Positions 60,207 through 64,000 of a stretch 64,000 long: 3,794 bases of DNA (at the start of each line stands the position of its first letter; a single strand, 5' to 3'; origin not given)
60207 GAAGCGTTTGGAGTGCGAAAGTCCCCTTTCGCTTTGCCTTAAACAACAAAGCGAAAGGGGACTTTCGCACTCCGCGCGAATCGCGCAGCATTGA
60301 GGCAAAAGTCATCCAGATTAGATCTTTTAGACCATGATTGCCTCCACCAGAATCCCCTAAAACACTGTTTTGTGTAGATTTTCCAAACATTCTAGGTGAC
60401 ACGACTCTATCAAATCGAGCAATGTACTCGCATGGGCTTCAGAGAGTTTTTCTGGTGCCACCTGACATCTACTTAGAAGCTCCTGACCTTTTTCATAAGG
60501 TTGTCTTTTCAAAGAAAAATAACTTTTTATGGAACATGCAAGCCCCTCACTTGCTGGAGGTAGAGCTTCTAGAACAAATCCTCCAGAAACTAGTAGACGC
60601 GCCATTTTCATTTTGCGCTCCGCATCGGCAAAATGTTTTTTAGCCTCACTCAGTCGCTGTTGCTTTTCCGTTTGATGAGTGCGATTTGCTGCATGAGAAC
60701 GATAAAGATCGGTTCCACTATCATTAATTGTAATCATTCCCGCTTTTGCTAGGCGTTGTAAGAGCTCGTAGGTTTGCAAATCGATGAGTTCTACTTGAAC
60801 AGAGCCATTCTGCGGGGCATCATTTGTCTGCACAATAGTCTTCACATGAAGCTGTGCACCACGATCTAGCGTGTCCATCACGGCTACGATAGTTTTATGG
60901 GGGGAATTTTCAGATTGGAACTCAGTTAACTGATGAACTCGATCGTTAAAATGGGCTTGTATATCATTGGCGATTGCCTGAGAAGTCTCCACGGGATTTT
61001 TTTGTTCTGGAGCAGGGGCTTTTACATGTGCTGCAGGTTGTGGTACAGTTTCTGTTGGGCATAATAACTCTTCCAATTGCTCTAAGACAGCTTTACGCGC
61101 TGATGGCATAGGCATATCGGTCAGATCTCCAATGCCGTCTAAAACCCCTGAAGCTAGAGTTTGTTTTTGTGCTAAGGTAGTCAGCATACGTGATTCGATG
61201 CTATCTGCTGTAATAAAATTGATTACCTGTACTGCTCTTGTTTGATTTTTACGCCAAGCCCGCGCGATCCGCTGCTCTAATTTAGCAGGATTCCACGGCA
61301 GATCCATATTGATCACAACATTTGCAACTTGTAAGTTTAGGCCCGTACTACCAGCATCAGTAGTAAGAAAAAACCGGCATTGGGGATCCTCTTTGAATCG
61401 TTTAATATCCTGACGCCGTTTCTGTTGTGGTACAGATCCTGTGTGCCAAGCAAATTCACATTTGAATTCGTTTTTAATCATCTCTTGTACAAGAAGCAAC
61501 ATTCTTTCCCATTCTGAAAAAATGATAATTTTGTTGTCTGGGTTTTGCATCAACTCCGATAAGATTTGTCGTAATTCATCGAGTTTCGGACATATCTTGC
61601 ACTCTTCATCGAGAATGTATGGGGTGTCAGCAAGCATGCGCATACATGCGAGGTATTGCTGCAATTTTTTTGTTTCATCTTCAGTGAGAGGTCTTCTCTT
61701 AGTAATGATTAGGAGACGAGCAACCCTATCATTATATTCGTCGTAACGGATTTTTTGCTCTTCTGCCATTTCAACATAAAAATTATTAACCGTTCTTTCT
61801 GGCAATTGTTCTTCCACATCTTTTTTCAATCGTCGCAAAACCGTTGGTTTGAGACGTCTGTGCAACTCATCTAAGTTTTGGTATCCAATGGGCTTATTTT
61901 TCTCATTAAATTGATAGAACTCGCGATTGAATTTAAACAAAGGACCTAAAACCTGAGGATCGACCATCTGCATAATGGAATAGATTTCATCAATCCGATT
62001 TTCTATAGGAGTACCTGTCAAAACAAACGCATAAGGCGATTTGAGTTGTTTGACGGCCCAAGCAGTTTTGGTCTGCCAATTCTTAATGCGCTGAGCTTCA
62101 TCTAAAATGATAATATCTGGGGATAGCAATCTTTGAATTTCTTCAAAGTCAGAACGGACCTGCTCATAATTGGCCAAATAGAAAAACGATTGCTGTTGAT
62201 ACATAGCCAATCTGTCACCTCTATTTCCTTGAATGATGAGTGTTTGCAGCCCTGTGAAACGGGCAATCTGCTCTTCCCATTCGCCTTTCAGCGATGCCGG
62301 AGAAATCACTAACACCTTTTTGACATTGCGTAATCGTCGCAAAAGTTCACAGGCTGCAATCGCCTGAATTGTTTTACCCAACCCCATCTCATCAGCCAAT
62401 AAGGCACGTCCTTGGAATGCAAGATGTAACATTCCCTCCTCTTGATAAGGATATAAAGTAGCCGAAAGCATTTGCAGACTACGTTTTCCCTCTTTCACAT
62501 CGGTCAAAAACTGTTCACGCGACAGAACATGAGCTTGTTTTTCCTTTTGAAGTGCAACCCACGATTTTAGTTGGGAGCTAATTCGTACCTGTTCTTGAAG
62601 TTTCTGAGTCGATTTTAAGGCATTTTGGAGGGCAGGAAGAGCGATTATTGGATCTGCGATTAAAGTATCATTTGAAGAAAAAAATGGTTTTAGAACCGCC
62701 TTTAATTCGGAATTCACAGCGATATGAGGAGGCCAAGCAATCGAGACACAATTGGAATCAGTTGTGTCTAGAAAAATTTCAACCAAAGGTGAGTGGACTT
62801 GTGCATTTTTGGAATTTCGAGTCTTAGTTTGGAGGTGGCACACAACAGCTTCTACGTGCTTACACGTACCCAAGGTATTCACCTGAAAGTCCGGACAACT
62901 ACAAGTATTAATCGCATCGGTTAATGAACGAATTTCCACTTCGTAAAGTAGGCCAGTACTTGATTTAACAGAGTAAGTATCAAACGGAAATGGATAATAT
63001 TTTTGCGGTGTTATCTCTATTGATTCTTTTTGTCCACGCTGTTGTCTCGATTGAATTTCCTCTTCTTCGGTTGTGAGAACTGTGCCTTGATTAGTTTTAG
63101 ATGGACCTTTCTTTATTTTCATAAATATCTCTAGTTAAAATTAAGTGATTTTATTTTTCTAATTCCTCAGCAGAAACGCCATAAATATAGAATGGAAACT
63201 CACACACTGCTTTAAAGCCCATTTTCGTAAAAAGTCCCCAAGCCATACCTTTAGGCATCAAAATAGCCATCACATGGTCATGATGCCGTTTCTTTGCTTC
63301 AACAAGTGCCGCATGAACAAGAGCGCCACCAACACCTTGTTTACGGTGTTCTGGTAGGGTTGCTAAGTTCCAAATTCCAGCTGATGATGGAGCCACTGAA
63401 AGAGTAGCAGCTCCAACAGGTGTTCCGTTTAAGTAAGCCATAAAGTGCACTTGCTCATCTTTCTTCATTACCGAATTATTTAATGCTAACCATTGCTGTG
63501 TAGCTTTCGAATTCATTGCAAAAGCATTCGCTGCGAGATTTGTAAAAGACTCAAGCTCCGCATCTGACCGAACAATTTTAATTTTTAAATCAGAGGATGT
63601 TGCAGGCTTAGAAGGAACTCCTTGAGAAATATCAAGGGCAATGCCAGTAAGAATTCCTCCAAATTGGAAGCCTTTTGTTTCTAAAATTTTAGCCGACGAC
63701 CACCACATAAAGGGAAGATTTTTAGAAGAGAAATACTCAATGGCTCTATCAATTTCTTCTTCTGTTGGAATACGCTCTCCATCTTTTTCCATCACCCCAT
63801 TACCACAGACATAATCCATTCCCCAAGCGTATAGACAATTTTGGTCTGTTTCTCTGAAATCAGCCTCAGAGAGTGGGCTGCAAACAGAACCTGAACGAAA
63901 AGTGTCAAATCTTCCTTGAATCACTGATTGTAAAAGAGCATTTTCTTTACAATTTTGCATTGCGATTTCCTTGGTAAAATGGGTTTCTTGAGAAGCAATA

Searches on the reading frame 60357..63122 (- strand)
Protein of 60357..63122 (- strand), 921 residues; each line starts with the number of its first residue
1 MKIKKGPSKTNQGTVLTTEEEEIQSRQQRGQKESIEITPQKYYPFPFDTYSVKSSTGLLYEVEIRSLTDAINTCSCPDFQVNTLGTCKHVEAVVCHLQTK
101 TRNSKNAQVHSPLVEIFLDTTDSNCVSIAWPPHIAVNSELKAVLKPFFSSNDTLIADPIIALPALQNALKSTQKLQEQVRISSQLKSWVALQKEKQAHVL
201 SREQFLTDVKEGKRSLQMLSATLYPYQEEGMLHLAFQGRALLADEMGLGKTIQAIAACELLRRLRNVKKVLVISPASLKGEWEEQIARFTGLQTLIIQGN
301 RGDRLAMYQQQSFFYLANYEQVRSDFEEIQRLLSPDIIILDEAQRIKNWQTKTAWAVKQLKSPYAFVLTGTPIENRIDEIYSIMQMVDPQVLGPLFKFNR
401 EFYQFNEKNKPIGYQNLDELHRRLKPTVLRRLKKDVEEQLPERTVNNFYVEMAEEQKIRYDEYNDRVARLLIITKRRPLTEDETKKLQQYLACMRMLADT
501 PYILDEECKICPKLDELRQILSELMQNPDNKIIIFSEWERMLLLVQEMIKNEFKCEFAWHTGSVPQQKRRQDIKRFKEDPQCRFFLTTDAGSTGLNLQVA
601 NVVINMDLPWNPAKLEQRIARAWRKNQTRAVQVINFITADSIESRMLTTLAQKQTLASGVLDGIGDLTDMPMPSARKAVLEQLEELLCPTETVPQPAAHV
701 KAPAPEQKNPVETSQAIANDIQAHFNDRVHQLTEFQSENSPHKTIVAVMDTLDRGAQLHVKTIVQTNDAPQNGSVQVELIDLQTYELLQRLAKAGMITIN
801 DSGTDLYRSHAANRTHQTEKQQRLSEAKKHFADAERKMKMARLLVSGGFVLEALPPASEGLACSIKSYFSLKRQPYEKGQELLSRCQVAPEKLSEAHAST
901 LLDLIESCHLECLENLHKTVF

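Call 67: search_protein_families(library=ncbifam, proteins=[window:60357-63122:-], max_evalue=0.01)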
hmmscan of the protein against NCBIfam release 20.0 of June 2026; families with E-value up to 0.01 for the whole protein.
window:60357-63122:- (921 aa): 18 families
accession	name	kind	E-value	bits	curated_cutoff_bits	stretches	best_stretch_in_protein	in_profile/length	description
NF053675.1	pilus_reg_Snf2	equivalog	2.4e-73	247.8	1100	1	218-671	580-1018/1029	pilus expression-regulating Snf2 family helicase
NF058637.1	helic_SCO1167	equivalog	1.4e-63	215.3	1200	1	181-663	436-912/932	SCO1167/SCO6262 family helicase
NF041790.1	anti-phage_ZorD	equivalog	1e-42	146.2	1500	2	315-633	707-1032/1035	type I Zorya anti-phage system protein ZorD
NF038318.1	DISARM_DrmD_b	equivalog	2.1e-41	142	950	2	574-661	481-567/868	DISARM system SNF2-like helicase DrmD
NF038317.1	DISARM_DrmD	equivalog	1.7e-36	126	610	2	442-762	420-736/1021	DISARM system SNF2-like helicase DrmD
NF041062.1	DpdE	equivalog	4.1e-34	117.7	500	2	495-641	510-658/1048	protein DpdE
NF042964.1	phospholipD_antiphage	equivalog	6.7e-32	110.7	1100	2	492-666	647-831/895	phospholipase D-like domain-containing anti-phage protein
NF003426.0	PRK04914.1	equivalog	3.5e-18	65.3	576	1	236-646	169-612/959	RNA polymerase-associated protein RapA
NF008394.0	PRK11192.1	equivalog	3.5e-09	36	507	1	519-627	236-343/441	ATP-dependent RNA helicase SrmB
NF053636.1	DDHlcsCsdAPsy1082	equivalog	6.6e-09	34.8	890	1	504-637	217-347/512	DEAD/DEAH box helicase CsdA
NF053631.1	RNA_helic_CshA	equivalog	6.6e-08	31.8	646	1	512-642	223-346/434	degradosome RNA helicase CshA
NF053711.1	RNA_heli_RhlE1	exception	1.7e-07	30.4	750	1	544-646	260-357/434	RNA helicase RhlE1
NF002340.1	PRK01297.1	equivalog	8.3e-07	28.1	564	1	514-639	234-355/372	ATP-dependent RNA helicase RhlB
NF008744.0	PRK11776.1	equivalog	3.6e-06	25.8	524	1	517-630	233-342/460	ATP-dependent RNA helicase DbpA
NF003390.0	PRK04537.1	equivalog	0.00017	20.8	732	1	561-625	288-351/572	ATP-dependent RNA helicase RhlB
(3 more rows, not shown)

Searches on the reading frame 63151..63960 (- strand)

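Call 80: search_protein_families(library=pfam, proteins=[window:63151-63960:-], max_evalue=0.01)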
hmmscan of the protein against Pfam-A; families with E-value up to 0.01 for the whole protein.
window:63151-63960:- (269 aa): 6 families
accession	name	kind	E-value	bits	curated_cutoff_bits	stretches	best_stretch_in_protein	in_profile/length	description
PF00583.31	Acetyltransf_1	-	7.1e-13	49.3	20.7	1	153-249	18-116/116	Acetyltransferase (GNAT) family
PF13508.13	Acetyltransf_7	-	2.3e-10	41.1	27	1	170-250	3-83/84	Acetyltransferase (GNAT) domain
PF13673.13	Acetyltransf_10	-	3.6e-07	30.6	23.6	1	164-261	25-118/128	Acetyltransferase (GNAT) domain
PF13527.13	Acetyltransf_9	-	2.6e-06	27.9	25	1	133-250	7-125/127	Acetyltransferase (GNAT) domain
PF08445.16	FR47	-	1.6e-05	25.3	22.1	1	184-252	12-80/86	FR47-like protein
PF13480.13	Acetyltransf_6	-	7.5e-05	23.3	22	1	124-228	19-130/143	Acetyltransferase (GNAT) domain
